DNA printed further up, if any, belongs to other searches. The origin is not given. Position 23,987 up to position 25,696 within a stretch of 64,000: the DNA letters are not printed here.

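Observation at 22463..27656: AGPS-like FAD oxidase embedded between glpD and glpK with a HAD phosphatase: candidate ether-lipid or novel glycerol-phosphate pathway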

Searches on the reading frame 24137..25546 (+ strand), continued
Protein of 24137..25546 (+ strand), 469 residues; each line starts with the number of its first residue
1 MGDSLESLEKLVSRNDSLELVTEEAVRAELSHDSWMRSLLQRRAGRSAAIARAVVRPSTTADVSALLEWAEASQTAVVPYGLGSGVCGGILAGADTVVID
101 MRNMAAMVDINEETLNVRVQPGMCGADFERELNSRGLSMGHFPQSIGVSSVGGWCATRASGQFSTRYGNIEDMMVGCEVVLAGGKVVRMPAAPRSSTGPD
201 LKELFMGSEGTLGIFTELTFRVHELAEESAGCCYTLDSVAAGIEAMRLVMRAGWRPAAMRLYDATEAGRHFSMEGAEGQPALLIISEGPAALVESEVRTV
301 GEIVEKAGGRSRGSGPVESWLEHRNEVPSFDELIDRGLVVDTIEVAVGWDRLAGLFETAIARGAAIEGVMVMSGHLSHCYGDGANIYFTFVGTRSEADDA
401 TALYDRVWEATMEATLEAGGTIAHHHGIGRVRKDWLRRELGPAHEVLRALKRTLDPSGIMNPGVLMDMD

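Call 85: get_annotated_region(hit=H2, flank=7000)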
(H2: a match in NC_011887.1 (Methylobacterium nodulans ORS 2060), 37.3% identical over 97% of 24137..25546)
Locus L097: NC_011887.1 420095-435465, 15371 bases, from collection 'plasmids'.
description: Methylobacterium nodulans ORS 2060 plasmid pMNOD02, complete sequence
organism: Methylobacterium nodulans ORS 2060 (NCBI taxid 460265)
taxonomy: Bacteria; Pseudomonadota; Alphaproteobacteria; Hyphomicrobiales; Methylobacteriaceae; Methylobacterium; Methylobacterium nodulans; Methylobacterium nodulans ORS 2060
host: -; source: -; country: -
typing (MOB-suite, as given by PLSDB): non-mobilizable
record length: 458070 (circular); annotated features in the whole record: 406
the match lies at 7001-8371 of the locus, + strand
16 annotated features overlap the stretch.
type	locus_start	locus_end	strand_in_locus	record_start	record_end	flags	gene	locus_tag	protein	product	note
CDS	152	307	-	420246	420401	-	-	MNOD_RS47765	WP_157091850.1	hypothetical protein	-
CDS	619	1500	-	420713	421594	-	-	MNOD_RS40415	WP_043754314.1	DMT family transporter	GO:0055085 - transmembrane transport [Evidence IEA]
CDS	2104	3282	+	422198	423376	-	-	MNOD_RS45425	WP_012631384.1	tetratricopeptide repeat protein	-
CDS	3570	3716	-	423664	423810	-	-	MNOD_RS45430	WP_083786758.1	zinc ribbon domain-containing protein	-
CDS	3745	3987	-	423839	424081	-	-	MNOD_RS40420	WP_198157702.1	hypothetical protein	-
CDS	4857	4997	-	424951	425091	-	-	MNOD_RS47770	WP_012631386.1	hypothetical protein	-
CDS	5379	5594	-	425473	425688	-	-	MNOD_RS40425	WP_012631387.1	hypothetical protein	-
CDS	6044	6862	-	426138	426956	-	-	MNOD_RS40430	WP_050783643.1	DeoR/GlpR family DNA-binding transcription regulator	-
CDS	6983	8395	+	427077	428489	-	-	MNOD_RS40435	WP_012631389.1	FAD-binding oxidoreductase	-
CDS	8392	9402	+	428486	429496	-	pdxA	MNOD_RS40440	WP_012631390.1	4-hydroxythreonine-4-phosphate dehydrogenase PdxA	GO:0008615 - pyridoxine biosynthetic process [Evidence IEA]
CDS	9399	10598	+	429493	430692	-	-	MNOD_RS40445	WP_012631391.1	four-carbon acid sugar kinase family protein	-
CDS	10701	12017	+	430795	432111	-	-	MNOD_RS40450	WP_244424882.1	MFS transporter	GO:0055085 - transmembrane transport [Evidence IEA]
CDS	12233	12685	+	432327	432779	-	-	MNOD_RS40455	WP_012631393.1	MaoC family dehydratase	-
CDS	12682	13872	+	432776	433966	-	-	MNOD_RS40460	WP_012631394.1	CoA transferase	-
CDS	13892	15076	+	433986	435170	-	-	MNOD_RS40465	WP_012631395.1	extracellular solute-binding protein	-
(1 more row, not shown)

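Call 86: get_annotated_region(hit=H16, flank=6000)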
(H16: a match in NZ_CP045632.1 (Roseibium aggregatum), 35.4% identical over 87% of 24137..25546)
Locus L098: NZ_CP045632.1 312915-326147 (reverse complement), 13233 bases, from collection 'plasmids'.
description: Roseibium aggregatum strain ZYF612 plasmid unnamed1, complete sequence
organism: Roseibium aggregatum (NCBI taxid 187304)
taxonomy: Bacteria; Pseudomonadota; Alphaproteobacteria; Hyphomicrobiales; Stappiaceae; Roseibium; Roseibium aggregatum
host: -; source: -; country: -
typing (MOB-suite, as given by PLSDB): non-mobilizable
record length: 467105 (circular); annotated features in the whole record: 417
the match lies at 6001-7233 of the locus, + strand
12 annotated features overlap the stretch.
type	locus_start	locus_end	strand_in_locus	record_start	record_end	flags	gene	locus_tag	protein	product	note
CDS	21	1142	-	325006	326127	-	-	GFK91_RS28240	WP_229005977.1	response regulator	GO:0000160 - phosphorelay signal transduction system [Evidence IEA]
CDS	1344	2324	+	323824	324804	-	-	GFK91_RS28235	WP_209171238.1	hypothetical protein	-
CDS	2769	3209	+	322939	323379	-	-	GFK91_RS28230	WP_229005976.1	molybdopterin-dependent oxidoreductase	-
CDS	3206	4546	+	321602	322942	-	-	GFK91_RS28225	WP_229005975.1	HAMP domain-containing sensor histidine kinase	GO:0007165 - signal transduction [Evidence IEA]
CDS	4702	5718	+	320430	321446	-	-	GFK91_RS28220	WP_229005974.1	LacI family DNA-binding transcriptional regulator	GO:0006351 - DNA-templated transcription [Evidence IEA]; GO:0045892 - negative regulation of DNA-templated ...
CDS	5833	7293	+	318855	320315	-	-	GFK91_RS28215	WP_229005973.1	FAD-binding oxidoreductase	-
CDS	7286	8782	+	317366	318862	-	-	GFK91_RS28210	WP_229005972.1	xylulokinase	GO:0005998 - xylulose catabolic process [Evidence IEA]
CDS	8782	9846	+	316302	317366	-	ugpC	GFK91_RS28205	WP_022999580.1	sn-glycerol-3-phosphate ABC transporter ATP-binding protein UgpC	-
CDS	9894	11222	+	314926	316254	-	-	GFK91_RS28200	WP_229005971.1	extracellular solute-binding protein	-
CDS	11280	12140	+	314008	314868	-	-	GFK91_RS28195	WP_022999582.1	sugar ABC transporter permease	-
CDS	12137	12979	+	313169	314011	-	-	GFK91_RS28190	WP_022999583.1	carbohydrate ABC transporter permease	GO:0008643 - carbohydrate transport [Evidence IEA]; GO:0055085 - transmembrane transport [Evidence IEA]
CDS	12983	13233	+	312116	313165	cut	-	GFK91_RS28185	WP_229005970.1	glycerol dehydrogenase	-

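Call 87: get_annotated_region(hit=H5, flank=6000)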
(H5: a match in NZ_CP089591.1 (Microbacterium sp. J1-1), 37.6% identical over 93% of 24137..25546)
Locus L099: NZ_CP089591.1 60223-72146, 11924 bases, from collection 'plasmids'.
description: Microbacterium sp. J1-1 plasmid unnamed, complete sequence
organism: Microbacterium sp. J1-1 (NCBI taxid 2992441)
taxonomy: Bacteria; Actinomycetota; Actinomycetes; Micrococcales; Microbacteriaceae; Microbacterium; Microbacterium sp. J1-1
host: -; source: cell culture,activated sludge; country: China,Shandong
typing (MOB-suite, as given by PLSDB): non-mobilizable
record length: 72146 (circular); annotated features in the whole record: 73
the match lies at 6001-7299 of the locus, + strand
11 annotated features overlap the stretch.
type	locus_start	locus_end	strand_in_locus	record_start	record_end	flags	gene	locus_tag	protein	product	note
CDS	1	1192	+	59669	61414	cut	-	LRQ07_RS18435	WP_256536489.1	hypothetical protein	-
CDS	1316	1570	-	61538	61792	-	-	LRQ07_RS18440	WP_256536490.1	hypothetical protein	-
CDS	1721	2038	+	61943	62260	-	-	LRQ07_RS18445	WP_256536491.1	hypothetical protein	-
CDS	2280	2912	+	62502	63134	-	-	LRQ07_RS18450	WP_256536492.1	hypothetical protein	-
CDS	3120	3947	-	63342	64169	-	-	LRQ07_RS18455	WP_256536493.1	hypothetical protein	-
CDS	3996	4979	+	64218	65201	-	-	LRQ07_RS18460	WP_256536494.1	YhfZ family protein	-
CDS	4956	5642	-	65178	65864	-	-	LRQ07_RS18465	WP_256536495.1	HAD hydrolase family protein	-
CDS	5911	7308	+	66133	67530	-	-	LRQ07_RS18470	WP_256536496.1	FAD-binding oxidoreductase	-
CDS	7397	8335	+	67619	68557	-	-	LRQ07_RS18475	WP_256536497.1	hypothetical protein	-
CDS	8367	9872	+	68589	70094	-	glpK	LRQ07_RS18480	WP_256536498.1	glycerol kinase GlpK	-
CDS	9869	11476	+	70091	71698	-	-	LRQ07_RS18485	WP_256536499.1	glycerol-3-phosphate dehydrogenase/oxidase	-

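Call 88: get_annotated_region(hit=H14, flank=6000)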
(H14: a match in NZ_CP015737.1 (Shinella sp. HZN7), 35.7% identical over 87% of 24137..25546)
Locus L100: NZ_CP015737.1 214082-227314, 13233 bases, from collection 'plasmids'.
description: Shinella sp. HZN7 plasmid pShin-01, complete sequence
organism: Shinella sp. HZN7 (NCBI taxid 879274)
taxonomy: Bacteria; Pseudomonadota; Alphaproteobacteria; Hyphomicrobiales; Rhizobiaceae; Shinella; Shinella sp. HZN7
host: -; source: -; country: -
typing (MOB-suite, as given by PLSDB): non-mobilizable
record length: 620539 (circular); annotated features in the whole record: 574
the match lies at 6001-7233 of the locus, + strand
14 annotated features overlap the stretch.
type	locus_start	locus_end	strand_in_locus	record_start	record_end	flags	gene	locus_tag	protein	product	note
CDS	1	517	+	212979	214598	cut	-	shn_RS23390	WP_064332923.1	FAD-binding protein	-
CDS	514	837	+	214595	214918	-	-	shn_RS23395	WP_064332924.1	4Fe-4S binding protein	-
CDS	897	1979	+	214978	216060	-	-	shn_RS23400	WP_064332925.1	ABC transporter substrate-binding protein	-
CDS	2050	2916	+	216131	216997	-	-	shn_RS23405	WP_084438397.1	ABC transporter permease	-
CDS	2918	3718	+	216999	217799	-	-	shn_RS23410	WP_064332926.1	ABC transporter permease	-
CDS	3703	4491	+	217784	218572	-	-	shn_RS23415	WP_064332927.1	ABC transporter ATP-binding protein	GO:0006810 - transport [Evidence IEA]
CDS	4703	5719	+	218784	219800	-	-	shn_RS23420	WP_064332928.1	LacI family DNA-binding transcriptional regulator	GO:0006351 - DNA-templated transcription [Evidence IEA]; GO:0045892 - negative regulation of DNA-templated ...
CDS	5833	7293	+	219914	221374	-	-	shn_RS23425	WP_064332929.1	FAD-binding oxidoreductase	-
CDS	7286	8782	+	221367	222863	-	-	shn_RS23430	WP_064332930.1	xylulokinase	GO:0005998 - xylulose catabolic process [Evidence IEA]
CDS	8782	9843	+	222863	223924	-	ugpC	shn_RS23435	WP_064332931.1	sn-glycerol-3-phosphate ABC transporter ATP-binding protein UgpC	-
CDS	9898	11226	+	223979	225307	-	-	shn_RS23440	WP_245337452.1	substrate-binding domain-containing protein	-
CDS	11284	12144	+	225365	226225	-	-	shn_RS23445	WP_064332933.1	sugar ABC transporter permease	-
CDS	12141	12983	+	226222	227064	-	-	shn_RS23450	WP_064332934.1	carbohydrate ABC transporter permease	GO:0008643 - carbohydrate transport [Evidence IEA]; GO:0055085 - transmembrane transport [Evidence IEA]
CDS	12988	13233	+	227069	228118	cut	-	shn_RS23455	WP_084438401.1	iron-containing alcohol dehydrogenase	-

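Call 89: get_annotated_region(hit=H7, flank=6000)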
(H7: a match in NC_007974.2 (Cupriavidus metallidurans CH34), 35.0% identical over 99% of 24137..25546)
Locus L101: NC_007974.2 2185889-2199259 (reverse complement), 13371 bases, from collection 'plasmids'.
description: Cupriavidus metallidurans CH34 megaplasmid, complete sequence
organism: Cupriavidus metallidurans CH34 (NCBI taxid 266264)
taxonomy: Bacteria; Pseudomonadota; Betaproteobacteria; Burkholderiales; Burkholderiaceae; Cupriavidus; Cupriavidus metallidurans; Cupriavidus metallidurans CH34
host: -; source: -; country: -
typing (MOB-suite, as given by PLSDB): mobilizable; replicon rep_cluster_104,rep_cluster_1581,rep_cluster_80; relaxase MOBP,MOBP
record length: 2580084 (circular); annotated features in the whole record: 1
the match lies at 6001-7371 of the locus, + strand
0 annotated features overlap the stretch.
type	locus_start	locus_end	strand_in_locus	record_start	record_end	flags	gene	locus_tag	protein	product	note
